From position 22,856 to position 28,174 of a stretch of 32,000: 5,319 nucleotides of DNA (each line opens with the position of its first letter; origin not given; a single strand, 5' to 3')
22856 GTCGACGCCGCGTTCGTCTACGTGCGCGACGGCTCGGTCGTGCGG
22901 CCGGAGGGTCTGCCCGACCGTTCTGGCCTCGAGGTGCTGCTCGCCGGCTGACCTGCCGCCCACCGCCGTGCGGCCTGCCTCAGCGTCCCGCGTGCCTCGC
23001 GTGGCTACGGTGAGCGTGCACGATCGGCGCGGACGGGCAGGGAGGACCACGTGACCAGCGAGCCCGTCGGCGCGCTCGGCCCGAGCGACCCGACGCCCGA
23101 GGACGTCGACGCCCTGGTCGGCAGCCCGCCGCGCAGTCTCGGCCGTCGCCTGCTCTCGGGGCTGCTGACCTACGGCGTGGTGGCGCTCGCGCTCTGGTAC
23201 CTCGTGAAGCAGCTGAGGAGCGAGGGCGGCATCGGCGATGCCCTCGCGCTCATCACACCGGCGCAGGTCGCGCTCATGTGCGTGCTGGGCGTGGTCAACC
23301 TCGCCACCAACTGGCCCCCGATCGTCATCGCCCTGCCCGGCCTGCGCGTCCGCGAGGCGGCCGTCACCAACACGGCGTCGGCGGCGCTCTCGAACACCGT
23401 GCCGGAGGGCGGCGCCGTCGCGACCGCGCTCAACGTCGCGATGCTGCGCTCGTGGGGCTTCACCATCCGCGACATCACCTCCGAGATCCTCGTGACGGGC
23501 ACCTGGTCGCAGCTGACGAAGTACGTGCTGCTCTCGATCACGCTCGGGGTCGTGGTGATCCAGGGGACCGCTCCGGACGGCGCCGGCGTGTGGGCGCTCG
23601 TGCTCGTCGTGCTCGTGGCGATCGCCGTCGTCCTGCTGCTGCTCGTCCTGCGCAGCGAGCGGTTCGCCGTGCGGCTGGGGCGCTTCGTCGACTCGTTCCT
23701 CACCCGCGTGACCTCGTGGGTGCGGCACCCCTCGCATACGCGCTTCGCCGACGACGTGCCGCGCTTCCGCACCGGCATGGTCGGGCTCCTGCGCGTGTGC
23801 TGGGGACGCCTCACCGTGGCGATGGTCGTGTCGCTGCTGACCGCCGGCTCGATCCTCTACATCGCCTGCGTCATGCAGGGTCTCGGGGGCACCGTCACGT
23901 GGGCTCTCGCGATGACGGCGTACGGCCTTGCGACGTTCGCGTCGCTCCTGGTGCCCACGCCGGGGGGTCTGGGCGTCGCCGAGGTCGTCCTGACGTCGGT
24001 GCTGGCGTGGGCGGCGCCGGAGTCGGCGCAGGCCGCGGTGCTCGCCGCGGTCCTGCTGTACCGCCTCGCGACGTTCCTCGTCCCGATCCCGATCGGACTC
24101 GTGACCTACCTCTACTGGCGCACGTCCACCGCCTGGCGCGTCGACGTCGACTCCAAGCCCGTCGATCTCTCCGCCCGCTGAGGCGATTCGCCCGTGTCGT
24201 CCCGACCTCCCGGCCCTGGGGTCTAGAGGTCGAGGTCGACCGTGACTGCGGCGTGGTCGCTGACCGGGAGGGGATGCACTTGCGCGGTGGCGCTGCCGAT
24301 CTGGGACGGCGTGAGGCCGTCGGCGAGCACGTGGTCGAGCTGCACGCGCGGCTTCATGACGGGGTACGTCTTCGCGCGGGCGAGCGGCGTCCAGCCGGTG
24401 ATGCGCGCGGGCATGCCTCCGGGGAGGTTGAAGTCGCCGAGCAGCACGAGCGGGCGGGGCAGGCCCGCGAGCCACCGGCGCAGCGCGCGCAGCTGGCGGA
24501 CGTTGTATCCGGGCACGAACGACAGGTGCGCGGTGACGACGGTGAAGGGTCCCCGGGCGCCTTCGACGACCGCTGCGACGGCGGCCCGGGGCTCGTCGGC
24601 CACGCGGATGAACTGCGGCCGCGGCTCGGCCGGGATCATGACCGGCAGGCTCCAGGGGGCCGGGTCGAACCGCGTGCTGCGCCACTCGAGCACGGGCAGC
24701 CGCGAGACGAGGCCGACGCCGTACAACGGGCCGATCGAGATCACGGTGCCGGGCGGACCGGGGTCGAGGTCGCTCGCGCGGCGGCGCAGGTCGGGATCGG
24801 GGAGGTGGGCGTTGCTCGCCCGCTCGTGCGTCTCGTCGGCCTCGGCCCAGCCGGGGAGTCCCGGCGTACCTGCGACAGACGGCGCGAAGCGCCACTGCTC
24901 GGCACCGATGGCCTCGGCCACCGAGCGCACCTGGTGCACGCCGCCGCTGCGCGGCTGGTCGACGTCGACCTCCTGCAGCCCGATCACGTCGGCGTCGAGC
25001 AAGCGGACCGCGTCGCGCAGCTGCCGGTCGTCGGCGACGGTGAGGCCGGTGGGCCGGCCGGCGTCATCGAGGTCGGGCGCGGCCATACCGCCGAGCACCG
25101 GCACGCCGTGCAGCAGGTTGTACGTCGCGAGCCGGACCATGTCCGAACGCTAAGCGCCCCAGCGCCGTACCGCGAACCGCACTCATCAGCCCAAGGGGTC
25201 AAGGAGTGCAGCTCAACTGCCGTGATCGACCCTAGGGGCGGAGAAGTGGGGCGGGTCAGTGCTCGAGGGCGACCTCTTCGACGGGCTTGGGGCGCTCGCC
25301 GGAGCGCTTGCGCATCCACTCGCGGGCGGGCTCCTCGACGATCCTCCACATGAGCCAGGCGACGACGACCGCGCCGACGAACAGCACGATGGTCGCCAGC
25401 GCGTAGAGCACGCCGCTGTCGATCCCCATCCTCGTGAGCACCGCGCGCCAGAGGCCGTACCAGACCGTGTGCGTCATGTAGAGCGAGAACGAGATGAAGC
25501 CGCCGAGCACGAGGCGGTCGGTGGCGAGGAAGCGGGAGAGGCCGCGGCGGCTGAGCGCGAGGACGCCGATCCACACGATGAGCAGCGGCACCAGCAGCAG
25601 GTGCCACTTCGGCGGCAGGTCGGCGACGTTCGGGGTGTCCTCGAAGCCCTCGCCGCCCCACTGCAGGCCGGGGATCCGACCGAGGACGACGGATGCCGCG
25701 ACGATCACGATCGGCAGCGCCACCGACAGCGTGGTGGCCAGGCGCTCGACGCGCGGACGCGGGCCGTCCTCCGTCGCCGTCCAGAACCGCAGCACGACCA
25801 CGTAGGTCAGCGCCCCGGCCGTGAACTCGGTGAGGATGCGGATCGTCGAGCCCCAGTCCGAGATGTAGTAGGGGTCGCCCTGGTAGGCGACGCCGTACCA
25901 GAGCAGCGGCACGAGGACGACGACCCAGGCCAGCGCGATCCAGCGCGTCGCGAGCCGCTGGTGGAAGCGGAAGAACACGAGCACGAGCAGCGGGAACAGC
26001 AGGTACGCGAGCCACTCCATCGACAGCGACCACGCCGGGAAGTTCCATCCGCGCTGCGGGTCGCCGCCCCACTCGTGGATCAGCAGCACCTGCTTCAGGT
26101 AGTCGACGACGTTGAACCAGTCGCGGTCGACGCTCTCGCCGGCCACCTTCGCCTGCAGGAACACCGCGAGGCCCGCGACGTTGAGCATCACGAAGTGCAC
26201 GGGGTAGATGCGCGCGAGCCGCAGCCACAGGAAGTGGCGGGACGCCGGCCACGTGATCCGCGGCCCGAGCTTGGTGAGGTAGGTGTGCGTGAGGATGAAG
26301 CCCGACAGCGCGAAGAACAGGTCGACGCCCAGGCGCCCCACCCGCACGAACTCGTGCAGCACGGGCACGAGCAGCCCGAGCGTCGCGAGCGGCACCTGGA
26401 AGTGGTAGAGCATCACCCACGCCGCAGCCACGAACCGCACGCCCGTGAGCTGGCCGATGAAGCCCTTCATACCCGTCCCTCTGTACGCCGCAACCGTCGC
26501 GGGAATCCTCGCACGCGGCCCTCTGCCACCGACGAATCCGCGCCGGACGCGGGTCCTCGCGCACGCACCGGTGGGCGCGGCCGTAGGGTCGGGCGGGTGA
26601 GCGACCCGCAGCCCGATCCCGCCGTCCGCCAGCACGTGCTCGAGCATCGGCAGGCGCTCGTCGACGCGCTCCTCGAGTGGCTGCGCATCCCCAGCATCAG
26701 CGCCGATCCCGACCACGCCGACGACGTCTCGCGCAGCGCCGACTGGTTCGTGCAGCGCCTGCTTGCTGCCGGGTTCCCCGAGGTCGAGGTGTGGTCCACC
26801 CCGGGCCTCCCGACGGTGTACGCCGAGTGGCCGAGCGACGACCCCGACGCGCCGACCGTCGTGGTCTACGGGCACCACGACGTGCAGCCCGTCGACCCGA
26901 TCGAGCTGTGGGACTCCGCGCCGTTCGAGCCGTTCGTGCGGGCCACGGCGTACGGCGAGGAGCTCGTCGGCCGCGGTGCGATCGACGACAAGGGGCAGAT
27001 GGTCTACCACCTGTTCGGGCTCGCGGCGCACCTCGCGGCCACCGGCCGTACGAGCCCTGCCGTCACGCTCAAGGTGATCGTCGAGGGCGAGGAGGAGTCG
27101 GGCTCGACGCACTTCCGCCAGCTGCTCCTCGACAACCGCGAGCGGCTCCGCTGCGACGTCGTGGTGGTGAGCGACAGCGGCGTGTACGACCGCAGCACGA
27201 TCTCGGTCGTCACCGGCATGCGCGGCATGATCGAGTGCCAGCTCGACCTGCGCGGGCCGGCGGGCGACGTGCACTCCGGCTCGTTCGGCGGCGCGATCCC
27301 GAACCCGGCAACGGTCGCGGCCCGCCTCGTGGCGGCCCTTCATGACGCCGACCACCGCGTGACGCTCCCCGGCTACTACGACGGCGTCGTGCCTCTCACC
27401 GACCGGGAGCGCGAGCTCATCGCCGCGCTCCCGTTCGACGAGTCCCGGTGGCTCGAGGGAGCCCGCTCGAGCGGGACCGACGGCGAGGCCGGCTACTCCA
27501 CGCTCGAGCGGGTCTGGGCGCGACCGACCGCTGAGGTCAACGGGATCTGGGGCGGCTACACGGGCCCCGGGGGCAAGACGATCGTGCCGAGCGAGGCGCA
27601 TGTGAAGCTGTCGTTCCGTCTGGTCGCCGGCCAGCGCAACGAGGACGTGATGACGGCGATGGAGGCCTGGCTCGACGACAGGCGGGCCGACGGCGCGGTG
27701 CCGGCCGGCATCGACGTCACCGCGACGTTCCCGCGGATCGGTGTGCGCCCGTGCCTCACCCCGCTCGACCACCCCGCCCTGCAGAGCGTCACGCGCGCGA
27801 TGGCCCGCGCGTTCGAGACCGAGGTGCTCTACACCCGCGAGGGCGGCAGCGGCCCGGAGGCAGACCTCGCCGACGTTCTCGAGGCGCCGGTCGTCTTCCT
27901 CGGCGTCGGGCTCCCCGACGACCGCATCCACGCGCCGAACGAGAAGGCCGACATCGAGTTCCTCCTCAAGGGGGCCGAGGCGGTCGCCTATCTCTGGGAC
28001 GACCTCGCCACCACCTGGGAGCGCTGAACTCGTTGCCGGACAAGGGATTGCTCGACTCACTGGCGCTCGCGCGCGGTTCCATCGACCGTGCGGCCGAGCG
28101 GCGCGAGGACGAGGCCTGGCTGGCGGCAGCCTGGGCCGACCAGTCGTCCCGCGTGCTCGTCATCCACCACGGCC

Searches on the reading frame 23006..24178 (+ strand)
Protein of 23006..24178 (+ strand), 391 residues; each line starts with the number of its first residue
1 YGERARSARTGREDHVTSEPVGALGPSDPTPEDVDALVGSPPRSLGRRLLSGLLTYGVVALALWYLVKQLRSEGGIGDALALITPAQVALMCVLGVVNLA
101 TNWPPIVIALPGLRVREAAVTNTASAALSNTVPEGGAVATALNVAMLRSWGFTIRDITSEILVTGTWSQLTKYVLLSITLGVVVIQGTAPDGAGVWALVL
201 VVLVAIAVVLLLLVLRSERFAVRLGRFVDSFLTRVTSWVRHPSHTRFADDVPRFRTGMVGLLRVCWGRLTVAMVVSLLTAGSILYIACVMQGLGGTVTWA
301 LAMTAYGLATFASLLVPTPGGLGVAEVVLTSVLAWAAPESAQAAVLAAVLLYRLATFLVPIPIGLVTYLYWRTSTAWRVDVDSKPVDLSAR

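Call 70: search_protein_families(library=pfam, proteins=[window:23006-24178:+], max_evalue=0.0001)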
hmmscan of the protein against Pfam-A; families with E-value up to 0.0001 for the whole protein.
window:23006-24178:+ (391 aa): 1 family
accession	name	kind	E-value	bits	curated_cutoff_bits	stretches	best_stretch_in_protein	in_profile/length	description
PF03706.18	LPG_synthase_TM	-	1.9e-19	70.7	33.4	1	54-364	3-302/302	Lysylphosphatidylglycerol synthase TM region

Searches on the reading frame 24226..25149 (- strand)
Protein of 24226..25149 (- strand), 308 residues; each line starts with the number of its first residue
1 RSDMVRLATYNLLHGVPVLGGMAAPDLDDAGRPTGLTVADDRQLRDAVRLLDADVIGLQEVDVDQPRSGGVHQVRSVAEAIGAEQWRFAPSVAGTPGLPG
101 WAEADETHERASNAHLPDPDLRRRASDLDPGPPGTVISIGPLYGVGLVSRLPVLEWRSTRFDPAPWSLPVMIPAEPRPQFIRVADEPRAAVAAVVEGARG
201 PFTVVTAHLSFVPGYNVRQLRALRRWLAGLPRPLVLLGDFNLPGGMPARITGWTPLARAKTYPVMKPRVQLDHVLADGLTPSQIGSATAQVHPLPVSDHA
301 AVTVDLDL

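Call 70: search_protein_families(library=pfam, proteins=[window:24226-25149:-], max_evalue=0.0001)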
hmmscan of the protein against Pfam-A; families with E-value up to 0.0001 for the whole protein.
window:24226-25149:- (308 aa): 1 family
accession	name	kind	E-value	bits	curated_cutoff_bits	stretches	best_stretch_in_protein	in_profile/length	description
PF03372.29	Exo_endo_phos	-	1.1e-16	61.7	24.5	1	8-299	1-225/225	Endonuclease/Exonuclease/phosphatase family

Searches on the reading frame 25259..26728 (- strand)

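Call 70: search_protein_families(library=pfam, proteins=[window:25259-26728:-], max_evalue=0.0001)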
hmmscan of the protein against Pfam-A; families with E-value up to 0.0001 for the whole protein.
window:25259-26728:- (490 aa): 1 family
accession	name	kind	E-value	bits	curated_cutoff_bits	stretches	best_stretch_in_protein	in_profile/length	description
PF01757.29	Acyl_transf_3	-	3.8e-26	92.4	31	1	93-462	3-326/326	Acyltransferase domain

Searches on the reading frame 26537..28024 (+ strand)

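Call 70: search_protein_families(library=pfam, proteins=[window:26537-28024:+], max_evalue=0.0001)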
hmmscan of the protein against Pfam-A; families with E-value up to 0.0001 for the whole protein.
window:26537-28024:+ (496 aa): 2 families
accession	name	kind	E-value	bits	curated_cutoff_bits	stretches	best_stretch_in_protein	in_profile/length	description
PF01546.33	Peptidase_M20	-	1.5e-22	81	24.6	1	110-487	2-204/206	Peptidase family M20/M25/M40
PF07687.19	M20_dimer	-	3.9e-17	62.6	21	1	227-382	2-102/107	Peptidase dimerisation domain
